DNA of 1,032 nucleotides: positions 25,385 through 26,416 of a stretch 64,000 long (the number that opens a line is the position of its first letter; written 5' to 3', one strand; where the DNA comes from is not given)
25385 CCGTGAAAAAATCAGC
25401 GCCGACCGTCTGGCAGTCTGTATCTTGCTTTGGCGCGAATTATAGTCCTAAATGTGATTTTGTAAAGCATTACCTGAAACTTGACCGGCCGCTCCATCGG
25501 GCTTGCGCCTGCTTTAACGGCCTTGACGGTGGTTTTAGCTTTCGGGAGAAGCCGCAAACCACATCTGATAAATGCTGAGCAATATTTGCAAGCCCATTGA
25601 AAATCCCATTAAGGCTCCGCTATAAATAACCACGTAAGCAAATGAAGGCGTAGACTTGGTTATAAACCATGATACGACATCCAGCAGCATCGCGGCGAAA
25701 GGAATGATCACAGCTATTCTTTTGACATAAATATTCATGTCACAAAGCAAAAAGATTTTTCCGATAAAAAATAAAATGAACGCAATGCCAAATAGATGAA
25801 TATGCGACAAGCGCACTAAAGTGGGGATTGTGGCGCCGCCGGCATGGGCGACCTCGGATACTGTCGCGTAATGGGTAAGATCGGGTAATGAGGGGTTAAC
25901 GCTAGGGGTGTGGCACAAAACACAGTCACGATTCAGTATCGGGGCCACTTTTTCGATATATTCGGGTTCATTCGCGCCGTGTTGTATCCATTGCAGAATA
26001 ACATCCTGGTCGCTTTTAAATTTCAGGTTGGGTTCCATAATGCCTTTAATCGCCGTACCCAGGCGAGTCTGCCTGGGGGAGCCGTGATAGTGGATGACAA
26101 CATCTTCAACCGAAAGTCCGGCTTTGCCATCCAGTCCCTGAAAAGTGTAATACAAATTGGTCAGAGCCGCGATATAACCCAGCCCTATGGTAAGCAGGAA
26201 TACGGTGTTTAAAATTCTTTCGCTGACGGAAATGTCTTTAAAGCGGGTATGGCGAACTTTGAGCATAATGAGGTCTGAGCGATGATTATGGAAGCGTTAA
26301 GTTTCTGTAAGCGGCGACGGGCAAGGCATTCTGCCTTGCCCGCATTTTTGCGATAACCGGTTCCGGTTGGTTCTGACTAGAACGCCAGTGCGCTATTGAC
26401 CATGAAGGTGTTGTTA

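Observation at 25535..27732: Two-gene operon: fused monohaem cytochrome-porin (Cyc2-like architecture) plus a membrane protein with its own CxxCH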

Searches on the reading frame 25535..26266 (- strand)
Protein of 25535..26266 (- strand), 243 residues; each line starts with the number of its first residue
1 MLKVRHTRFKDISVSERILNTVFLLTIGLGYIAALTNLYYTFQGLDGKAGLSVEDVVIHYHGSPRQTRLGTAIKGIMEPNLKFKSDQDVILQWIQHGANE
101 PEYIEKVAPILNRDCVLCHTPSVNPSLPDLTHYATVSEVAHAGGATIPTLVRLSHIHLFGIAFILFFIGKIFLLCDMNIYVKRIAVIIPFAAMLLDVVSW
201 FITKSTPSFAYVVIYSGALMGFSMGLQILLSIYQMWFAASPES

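Call 3: search_protein_families(library=pfam, proteins=[window:25535-26266:-], max_evalue=1)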
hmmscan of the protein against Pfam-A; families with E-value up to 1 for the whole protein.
window:25535-26266:- (243 aa): 0 families

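Call 4: search_protein_families(library=ncbifam, proteins=[window:25535-26266:-], max_evalue=1)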
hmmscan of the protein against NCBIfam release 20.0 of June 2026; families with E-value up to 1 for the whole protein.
window:25535-26266:- (243 aa): 2 families
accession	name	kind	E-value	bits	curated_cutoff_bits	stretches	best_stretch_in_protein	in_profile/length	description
NF047812.1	LIC11213_lipo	equivalog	0.047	13.8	100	0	112-148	49-85/118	LIC11213 family lipoprotein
TIGR01723.1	hmd_TIGR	equivalog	0.15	11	341.45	1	85-123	138-176/340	5,10-methenyltetrahydromethanopterin hydrogenase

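Call 8: search_solved_structures(query=window:25535-26266:-, max_evalue=10)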
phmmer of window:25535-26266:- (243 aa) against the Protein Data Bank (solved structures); distinct sequences matched with E-value up to 10: 0.

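Call 9: find_homologous_proteins(query=window:25535-26266:-)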
Query window:25535-26266:- (243 aa): 1129 proteins with E <= 0.001 among 1421 candidates; the best 120 are listed.
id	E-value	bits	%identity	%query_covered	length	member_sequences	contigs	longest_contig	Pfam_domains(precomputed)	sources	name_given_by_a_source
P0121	3.2e-158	543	100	100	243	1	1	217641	PF27139.1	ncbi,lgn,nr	ncbi:MAG: hypothetical protein PHW13_00395 [Methylococcales bacterium]|nr:hypothetical protein [Meth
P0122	2.9e-139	481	90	95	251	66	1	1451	PF27139.1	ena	-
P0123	6.8e-138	476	88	98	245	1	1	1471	PF27139.1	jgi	jgi:hypothetical protein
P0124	3.2e-137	474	87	98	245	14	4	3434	PF27139.1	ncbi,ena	-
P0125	7.9e-137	473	86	98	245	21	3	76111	PF27139.1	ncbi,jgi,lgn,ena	ncbi:MAG: hypothetical protein WCS87_02075 [Methylococcaceae bacterium]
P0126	1.5e-136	472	87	97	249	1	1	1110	PF27139.1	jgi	jgi:hypothetical protein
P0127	1.8e-136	472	88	97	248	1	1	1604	PF27139.1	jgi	jgi:hypothetical protein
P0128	2.0e-136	471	87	95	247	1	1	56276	PF27139.1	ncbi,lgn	-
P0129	2.2e-136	471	86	98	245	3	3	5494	PF27139.1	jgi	jgi:hypothetical protein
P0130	5.4e-136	470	87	98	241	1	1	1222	PF27139.1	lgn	-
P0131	6.7e-136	470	87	98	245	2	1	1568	PF27139.1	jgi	jgi:hypothetical protein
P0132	1.2e-135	469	87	98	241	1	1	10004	PF27139.1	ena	-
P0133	1.7e-135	468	87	97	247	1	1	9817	PF27139.1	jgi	jgi:hypothetical protein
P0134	2.7e-135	468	87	97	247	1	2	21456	PF27139.1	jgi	jgi:hypothetical protein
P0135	5.7e-135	467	86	97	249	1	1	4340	PF27139.1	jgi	jgi:hypothetical protein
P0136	8.3e-135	466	86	98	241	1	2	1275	PF27139.1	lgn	-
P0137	1.2e-134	466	86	95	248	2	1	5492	PF27139.1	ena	-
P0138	2.3e-134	465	85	97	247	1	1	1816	PF27139.1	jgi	jgi:hypothetical protein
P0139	2.6e-134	465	85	98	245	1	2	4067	PF27139.1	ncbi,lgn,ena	-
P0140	4.3e-134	464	85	98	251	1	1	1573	PF27139.1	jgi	jgi:hypothetical protein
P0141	4.9e-134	464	83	97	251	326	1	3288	PF27139.1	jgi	jgi:hypothetical protein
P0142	4.0e-133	461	85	98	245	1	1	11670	PF27139.1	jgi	jgi:hypothetical protein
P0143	7.2e-133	460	86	96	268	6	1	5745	PF27139.1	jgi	jgi:hypothetical protein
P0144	2.5e-132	458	84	98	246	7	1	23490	PF27139.1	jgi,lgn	jgi:NADH:ubiquinone oxidoreductase subunit K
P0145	3.1e-132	458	85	98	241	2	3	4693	PF27139.1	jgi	-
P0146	3.6e-132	457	85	95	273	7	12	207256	PF27139.1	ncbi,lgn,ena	-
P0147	6.0e-132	457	84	96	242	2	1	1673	PF27139.1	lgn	-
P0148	6.4e-132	457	85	98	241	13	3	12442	PF27139.1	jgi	-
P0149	1.0e-131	456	81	100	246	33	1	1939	PF27139.1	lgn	-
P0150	1.1e-131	456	85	96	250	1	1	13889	PF27139.1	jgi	jgi:hypothetical protein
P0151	1.8e-131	455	85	95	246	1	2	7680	PF27139.1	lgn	-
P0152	3.3e-131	454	83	98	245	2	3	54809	PF27139.1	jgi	jgi:hypothetical protein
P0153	3.5e-131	454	86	96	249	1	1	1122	PF27139.1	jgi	jgi:hypothetical protein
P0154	7.1e-131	453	83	97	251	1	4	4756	PF27139.1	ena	-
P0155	9.3e-131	453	82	98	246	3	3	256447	PF27139.1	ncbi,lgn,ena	-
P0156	9.5e-131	453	83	100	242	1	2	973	PF27139.1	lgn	-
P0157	2.5e-130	451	83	98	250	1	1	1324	PF27139.1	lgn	-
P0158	2.6e-130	451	82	100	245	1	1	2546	PF27139.1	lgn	-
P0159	3.9e-130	451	84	95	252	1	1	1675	PF27139.1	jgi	jgi:hypothetical protein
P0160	6.0e-130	450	84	96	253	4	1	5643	PF27139.1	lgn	-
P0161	6.9e-130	450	83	98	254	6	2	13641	PF27139.1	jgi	jgi:hypothetical protein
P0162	9.8e-130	450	83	97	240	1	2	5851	PF27139.1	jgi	jgi:hypothetical protein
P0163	1.0e-129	449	84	95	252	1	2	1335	PF27139.1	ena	-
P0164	1.1e-129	449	82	98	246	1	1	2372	PF27139.1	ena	-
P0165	1.1e-129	449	84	96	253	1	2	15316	PF27139.1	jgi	jgi:hypothetical protein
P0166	4.5e-129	447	83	100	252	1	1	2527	PF27139.1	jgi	jgi:hypothetical protein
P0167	5.9e-129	447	81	98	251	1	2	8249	PF27139.1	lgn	-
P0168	7.7e-129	447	81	98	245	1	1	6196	PF27139.1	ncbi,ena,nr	ncbi:MAG: hypothetical protein LUQ18_06735 [Methylococcaceae bacterium]|nr:hypothetical protein [Met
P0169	7.8e-129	447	81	98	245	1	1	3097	PF27139.1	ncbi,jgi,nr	ncbi:MAG: hypothetical protein LUP96_07770 [Methylococcaceae bacterium]|nr:hypothetical protein [Met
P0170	9.3e-129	446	80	99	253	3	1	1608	PF27139.1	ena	-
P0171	1.1e-128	446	81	98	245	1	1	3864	PF27139.1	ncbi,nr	ncbi:MAG: hypothetical protein LUO95_09230 [Methylococcaceae bacterium]|nr:hypothetical protein [Met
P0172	1.3e-128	446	83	97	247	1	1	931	PF27139.1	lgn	-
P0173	1.4e-128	446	83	98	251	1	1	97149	PF27139.1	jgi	jgi:hypothetical protein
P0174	1.7e-128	445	83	95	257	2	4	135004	PF27139.1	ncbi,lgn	-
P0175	2.8e-128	445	83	96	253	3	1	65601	PF27139.1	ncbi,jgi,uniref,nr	ncbi:hypothetical protein [Crenothrix polyspora]|uniref:Elongation factor-1 alpha n=1 Tax=Crenothrix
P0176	3.2e-128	445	78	100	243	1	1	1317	PF27139.1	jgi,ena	-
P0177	3.6e-128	444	80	98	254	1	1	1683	PF27139.1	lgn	-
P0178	3.7e-128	444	80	99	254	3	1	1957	PF27139.1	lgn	-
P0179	3.8e-128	444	81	97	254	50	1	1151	PF27139.1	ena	-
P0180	3.9e-128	444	79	100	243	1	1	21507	PF27139.1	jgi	jgi:hypothetical protein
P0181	4.0e-128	444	79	100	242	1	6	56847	PF27139.1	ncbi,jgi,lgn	-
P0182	5.0e-128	444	81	98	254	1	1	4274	PF27139.1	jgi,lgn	jgi:hypothetical protein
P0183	5.0e-128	444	80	98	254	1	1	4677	PF27139.1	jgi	jgi:hypothetical protein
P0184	5.2e-128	444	81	96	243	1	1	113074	PF27139.1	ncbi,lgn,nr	ncbi:MAG: hypothetical protein NTY69_05030 [Methylococcales bacterium]|nr:hypothetical protein [Meth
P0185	6.5e-128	444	81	96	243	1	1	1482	PF27139.1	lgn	-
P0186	8.2e-128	443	81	98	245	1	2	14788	PF27139.1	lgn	-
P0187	8.7e-128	443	78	100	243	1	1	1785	PF27139.1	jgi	-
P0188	1.0e-127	443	81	95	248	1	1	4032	PF27139.1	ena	-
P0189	1.1e-127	443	80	98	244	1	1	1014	PF27139.1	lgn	-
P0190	1.2e-127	443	78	98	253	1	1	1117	PF27139.1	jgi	jgi:hypothetical protein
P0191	1.4e-127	442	83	96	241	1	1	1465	PF27139.1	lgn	-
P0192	1.8e-127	442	77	100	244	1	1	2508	PF27139.1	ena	-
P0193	1.9e-127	442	81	96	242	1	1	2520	PF27139.1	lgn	-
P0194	2.1e-127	442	81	96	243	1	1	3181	PF27139.1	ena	-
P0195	2.3e-127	442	80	96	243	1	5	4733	PF27139.1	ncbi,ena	-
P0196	2.6e-127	442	81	98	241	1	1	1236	PF27139.1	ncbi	-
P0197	3.6e-127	441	83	96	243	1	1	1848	PF27139.1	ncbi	-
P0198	4.2e-127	441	83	96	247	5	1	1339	PF27139.1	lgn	-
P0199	4.6e-127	441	83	95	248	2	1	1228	PF27139.1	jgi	jgi:hypothetical protein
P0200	4.7e-127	441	80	96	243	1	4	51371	PF27139.1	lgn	-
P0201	5.1e-127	441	80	98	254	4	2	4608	PF27139.1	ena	-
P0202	5.7e-127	440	80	98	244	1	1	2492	PF27139.1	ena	-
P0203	5.8e-127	440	80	98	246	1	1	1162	PF27139.1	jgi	jgi:hypothetical protein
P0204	6.8e-127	440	80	98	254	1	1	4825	PF27139.1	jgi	jgi:hypothetical protein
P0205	6.9e-127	440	80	98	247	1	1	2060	PF27139.1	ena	-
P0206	7.2e-127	440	80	98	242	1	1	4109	PF27139.1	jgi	jgi:hypothetical protein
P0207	7.6e-127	440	80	98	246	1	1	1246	PF27139.1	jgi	jgi:hypothetical protein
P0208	8.9e-127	440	79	99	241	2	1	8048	PF27139.1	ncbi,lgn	ncbi:MAG: hypothetical protein WAX77_01530 [Methylococcaceae bacterium]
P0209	9.6e-127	440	80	98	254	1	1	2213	PF27139.1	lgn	-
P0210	1.0e-126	440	78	100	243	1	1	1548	PF27139.1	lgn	-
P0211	1.1e-126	439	80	98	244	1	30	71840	PF27139.1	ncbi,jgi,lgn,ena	-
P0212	1.1e-126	439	81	96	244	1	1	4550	PF27139.1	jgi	jgi:hypothetical protein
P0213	1.2e-126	439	80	98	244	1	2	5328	PF27139.1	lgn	-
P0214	1.2e-126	439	80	98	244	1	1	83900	PF27139.1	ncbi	-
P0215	1.3e-126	439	80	98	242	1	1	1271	PF27139.1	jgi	jgi:hypothetical protein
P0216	1.3e-126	439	79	98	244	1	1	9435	PF27139.1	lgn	-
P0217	1.3e-126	439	78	100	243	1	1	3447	PF27139.1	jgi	-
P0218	1.4e-126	439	81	98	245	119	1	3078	PF27139.1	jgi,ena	jgi:hypothetical protein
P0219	1.4e-126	439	79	98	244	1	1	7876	PF27139.1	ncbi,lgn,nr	ncbi:MAG: hypothetical protein Q8Q54_08855 [Methylococcales bacterium]|nr:hypothetical protein [Meth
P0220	1.4e-126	439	78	99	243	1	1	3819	PF27139.1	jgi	jgi:hypothetical protein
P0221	2.0e-126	439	81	95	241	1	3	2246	PF27139.1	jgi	-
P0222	2.1e-126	439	79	98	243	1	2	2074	PF27139.1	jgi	jgi:hypothetical protein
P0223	2.2e-126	439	80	98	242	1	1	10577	PF27139.1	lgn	-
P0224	2.4e-126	438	80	98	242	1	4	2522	PF27139.1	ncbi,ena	-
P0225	2.7e-126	438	82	97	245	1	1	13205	PF27139.1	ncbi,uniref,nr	ncbi:conserved membrane hypothetical protein [Crenothrix polyspora]|uniref:Elongation factor-1 alpha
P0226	2.8e-126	438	81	96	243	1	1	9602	PF27139.1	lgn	-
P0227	2.9e-126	438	80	98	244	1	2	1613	PF27139.1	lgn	-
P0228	3.1e-126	438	78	100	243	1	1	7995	PF27139.1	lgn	-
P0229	3.4e-126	438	79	98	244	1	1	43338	PF27139.1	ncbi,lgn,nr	ncbi:MAG: hypothetical protein Q7U23_00965 [Methylococcales bacterium]|nr:hypothetical protein [Meth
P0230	3.4e-126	438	79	98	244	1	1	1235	PF27139.1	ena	-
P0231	3.7e-126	438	77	100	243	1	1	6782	PF27139.1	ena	-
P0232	3.7e-126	438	77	100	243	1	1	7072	PF27139.1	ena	-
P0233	4.6e-126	438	79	98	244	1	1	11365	PF27139.1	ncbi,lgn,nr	ncbi:MAG: hypothetical protein Q8N30_06120 [Methylococcales bacterium]|nr:hypothetical protein [Meth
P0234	4.9e-126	437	77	100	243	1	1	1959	PF27139.1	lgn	-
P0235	5.4e-126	437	77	100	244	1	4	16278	PF27139.1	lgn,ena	-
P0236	5.5e-126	437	77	100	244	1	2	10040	PF27139.1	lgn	-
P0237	6.4e-126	437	77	100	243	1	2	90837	PF27139.1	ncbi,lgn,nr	ncbi:MAG: hypothetical protein NTW85_02790 [Methylococcales bacterium]|nr:hypothetical protein [Meth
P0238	7.1e-126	437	77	100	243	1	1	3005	PF27139.1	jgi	jgi:hypothetical protein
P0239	7.1e-126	437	79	98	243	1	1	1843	PF27139.1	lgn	-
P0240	8.7e-126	437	80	98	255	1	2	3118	PF27139.1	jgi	jgi:hypothetical protein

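Call 30: search_solved_structures(query=A2, max_evalue=10, show_alignments=2)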
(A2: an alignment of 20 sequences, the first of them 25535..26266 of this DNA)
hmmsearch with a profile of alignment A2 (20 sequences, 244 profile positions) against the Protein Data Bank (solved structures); distinct sequences matched with E-value up to 10: 1.
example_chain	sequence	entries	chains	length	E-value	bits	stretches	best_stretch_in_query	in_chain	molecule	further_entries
5z25_A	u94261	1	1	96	1.7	11.6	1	72-134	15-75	Cytochrome c552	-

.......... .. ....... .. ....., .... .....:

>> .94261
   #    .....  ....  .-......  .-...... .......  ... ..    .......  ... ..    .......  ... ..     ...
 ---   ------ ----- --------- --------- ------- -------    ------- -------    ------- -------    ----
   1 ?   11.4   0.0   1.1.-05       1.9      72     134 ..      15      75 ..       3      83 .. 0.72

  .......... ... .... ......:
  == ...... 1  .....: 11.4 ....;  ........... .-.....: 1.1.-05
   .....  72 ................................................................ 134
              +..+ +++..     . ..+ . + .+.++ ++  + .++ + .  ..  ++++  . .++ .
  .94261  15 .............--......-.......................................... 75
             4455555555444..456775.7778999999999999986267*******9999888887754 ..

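Call 38: predict_structure(alignment_id=A2)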
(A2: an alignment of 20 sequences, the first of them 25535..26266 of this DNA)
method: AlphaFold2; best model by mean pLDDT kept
length: 243 residues; sequences in the alignment: 20
mean_pLDDT: 49.3   pTM: 0.30
mean pLDDT of the five models: 49.3, 49.3, 46.7, 44.8, 42.4
residues with pLDDT >= 90: 0; 70-90: 1; 50-70: 124; < 50: 118
segments of 3 or more residues with pLDDT < 50: 1-7, 9-11, 39-90, 97-99, 108-124, 126-155
pLDDT, mean of each block of 10 residues (from residue 1): 43 56 58 53 38 33 35 39 47 49 51 43 44 34 33 48 59 61 63 62 60 56 57 61 47
secondary structure, 60 per line:
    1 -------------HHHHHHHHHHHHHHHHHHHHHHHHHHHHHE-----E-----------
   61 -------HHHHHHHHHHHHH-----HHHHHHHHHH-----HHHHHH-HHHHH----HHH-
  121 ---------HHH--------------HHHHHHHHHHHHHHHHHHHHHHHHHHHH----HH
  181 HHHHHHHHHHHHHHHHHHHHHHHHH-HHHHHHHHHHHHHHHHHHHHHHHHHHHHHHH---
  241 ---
elements in order: H14-42 H68-80 H86-95 H101-106 H108-112 H147-174 H179-205 H207-237

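Call 51: find_encoding_contigs(protein=window:25535-26266:-, flank=4000, max_places=3)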
Protein window:25535-26266:- (243 aa): 1 contig read that carries it; 1 place shown.
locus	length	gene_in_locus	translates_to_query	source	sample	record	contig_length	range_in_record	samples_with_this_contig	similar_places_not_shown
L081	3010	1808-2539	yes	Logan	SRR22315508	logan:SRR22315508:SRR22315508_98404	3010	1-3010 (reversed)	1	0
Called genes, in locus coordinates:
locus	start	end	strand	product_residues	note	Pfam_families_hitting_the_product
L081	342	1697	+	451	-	-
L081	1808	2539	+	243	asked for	PF27139:Aq_1264_TM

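Call 53: search_protein_families(library=pfam, alignment_id=A2, max_evalue=10)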
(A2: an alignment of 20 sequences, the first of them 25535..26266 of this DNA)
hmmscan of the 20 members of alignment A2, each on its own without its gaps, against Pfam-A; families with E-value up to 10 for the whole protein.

A. member 1, window:25535-26266:- (243 aa): 0 families

B. families by the number of members that match (of 20 scanned): 3 families
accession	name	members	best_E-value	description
PF13442.11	Cytochrome_CBB3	2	0.11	Cytochrome C oxidase, cbb3-type, subunit III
PF00034.26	Cytochrom_C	2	0.12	Cytochrome c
PF14376.11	Haem_bd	2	0.17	Haem-binding domain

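Call 67: find_encoding_contigs(protein=P0155, flank=5000, max_places=2)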
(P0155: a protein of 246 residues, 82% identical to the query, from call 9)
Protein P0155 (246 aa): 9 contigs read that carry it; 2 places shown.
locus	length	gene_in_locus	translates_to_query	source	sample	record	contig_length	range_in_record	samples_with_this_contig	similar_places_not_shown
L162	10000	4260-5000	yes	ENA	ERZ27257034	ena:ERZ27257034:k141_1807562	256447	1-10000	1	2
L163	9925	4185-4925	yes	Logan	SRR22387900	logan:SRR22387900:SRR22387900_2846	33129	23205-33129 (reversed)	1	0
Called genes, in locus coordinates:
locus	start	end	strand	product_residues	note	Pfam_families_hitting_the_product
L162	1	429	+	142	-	?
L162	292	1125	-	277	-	PF00303:Thymidylat_synt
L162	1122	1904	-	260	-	PF01790:LGT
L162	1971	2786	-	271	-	PF01493:GXGXG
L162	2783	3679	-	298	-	PF01913:FTR, PF02741:FTR_C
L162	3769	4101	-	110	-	PF25601:AAA_lid_14, PF02954:HTH_8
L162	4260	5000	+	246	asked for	PF27139:Aq_1264_TM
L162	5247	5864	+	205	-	PF01618:MotA_ExbB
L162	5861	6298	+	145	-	PF02472:ExbD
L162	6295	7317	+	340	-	PF02606:LpxK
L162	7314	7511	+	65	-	PF03966:Trm112p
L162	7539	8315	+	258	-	PF02348:CTP_transf_3, PF12804:NTP_transf_3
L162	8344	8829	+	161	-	PF03737:RraA-like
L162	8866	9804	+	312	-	PF02401:LYTB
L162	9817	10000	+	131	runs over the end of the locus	PF01479:S4, PF28601:HSP15_C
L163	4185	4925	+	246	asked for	PF27139:Aq_1264_TM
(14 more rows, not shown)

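Call 68: find_encoding_contigs(protein=P0175, flank=5000, max_places=2)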
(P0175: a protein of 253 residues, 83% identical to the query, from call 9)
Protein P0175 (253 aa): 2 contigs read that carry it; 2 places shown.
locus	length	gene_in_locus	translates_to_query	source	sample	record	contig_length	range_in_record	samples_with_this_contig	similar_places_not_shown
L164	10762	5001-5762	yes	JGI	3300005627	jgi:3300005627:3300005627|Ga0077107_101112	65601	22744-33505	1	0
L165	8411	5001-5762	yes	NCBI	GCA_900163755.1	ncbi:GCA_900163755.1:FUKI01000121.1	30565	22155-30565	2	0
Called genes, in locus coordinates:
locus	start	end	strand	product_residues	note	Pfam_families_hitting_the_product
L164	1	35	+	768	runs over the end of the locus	PF01751:Toprim, PF01131:Topoisom_bac, PF01396:Zn_ribbon_Top1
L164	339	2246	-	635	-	PF00884:Sulfatase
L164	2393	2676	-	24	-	-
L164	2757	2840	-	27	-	-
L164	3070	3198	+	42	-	-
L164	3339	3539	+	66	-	-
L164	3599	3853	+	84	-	-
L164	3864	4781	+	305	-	-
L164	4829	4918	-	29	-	-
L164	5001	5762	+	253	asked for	PF27139:Aq_1264_TM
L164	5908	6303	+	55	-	-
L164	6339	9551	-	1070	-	PF17803:Cadherin_4 (faint), PF17963:Big_9 (weak), PF05345:He_PIG, PF17963:Big_9, PF05345:He_PIG, PF17963:Big_9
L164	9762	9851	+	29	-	-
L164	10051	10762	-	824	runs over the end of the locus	PF15902:Sortilin-Vps10 (faint)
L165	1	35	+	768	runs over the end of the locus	PF01751:Toprim, PF01131:Topoisom_bac, PF01396:Zn_ribbon_Top1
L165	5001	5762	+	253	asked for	PF27139:Aq_1264_TM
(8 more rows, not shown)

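Call 69: find_encoding_contigs(protein=P0211, flank=5000, max_places=2)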
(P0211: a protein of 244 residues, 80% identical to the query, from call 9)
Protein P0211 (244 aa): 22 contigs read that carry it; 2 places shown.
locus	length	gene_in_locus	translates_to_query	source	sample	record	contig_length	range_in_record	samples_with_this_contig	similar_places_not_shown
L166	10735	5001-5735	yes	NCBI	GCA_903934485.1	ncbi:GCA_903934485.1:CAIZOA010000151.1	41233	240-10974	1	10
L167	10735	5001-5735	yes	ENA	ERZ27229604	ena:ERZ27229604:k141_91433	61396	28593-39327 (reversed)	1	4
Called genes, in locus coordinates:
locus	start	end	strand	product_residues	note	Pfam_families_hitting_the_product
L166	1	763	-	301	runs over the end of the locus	PF01263:Aldose_epim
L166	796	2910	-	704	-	PF02922:CBM_48, PF00128:Alpha-amylase, PF21156:ISOA1-3_C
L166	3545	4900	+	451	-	-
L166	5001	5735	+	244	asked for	PF27139:Aq_1264_TM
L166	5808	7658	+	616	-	PF01541:GIY-YIG, PF27096:UvrC_M, PF02151:UVR, PF22920:UvrC_RNaseH, PF08459:UvrC_RNaseH_dom, PF14520:HHH_5 (weak)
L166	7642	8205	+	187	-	PF01066:CDP-OH_P_transf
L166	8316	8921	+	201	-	-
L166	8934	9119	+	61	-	-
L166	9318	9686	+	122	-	PF00072:Response_reg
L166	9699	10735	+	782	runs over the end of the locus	PF05231:MASE1, PF03924:CHASE, PF00512:HisKA (weak), PF02518:HATPase_c, PF14501:HATPase_c_5 (weak)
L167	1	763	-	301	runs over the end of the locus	PF01263:Aldose_epim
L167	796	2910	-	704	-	PF02922:CBM_48, PF00128:Alpha-amylase, PF21156:ISOA1-3_C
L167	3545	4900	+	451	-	-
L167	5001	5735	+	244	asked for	PF27139:Aq_1264_TM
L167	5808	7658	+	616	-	PF01541:GIY-YIG, PF27096:UvrC_M, PF02151:UVR, PF22920:UvrC_RNaseH, PF08459:UvrC_RNaseH_dom, PF14520:HHH_5 (weak)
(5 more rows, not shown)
